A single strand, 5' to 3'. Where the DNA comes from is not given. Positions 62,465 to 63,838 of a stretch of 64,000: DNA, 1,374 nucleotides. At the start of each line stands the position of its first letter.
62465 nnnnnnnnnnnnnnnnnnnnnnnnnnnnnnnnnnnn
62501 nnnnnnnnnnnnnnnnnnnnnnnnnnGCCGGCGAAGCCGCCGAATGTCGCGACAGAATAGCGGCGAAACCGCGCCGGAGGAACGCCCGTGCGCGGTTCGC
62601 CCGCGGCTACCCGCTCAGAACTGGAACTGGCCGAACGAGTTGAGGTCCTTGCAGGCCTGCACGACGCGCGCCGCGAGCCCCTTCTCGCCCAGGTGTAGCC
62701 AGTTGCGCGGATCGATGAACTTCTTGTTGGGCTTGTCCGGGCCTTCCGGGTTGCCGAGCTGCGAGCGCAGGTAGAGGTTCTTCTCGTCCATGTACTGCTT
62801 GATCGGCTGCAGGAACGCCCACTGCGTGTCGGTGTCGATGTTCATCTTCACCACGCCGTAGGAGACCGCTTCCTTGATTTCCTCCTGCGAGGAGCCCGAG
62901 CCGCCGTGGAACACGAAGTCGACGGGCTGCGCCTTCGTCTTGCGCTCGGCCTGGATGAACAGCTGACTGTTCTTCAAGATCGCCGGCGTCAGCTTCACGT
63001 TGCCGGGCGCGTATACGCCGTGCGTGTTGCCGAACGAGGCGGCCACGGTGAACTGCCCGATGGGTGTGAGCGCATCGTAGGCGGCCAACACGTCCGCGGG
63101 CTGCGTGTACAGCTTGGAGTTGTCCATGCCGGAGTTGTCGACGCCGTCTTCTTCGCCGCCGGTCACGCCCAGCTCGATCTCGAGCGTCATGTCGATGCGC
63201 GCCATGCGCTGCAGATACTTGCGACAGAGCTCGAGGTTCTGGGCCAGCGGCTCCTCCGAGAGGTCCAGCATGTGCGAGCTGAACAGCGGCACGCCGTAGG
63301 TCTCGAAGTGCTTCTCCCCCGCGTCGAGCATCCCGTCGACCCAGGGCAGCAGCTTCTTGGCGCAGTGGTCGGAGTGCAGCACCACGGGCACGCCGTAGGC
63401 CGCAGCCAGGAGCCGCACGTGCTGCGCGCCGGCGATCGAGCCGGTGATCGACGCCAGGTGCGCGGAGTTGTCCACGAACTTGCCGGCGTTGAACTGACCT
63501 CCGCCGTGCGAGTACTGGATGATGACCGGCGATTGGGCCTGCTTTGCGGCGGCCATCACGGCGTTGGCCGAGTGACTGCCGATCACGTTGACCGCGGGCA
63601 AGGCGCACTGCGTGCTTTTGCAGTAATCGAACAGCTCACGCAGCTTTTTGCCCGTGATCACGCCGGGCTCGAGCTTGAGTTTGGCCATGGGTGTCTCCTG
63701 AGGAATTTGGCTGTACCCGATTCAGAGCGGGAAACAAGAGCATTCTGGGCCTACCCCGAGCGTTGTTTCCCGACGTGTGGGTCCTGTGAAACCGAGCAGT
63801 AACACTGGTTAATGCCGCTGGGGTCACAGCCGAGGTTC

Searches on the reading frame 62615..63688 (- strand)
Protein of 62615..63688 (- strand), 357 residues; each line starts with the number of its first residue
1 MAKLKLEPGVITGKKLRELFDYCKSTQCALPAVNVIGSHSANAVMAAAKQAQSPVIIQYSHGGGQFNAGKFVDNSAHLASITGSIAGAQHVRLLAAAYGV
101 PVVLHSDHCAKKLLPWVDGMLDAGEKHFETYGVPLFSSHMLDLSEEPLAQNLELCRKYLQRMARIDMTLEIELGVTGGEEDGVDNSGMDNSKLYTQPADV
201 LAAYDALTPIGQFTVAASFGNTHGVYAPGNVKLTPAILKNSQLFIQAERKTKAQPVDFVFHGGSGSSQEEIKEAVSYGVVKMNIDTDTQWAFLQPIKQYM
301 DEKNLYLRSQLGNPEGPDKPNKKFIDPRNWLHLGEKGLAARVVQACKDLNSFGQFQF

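Call 39: search_protein_families(library=pfam, proteins=[window:62615-63688:-], max_evalue=0.001)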
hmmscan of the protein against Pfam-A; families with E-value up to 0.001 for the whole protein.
window:62615-63688:- (357 aa): 1 family
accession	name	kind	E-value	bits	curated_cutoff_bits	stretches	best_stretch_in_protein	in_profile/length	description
PF01116.26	F_bP_aldolase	-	1.7e-77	261.1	25.5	1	15-353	2-276/277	Fructose-bisphosphate aldolase class-II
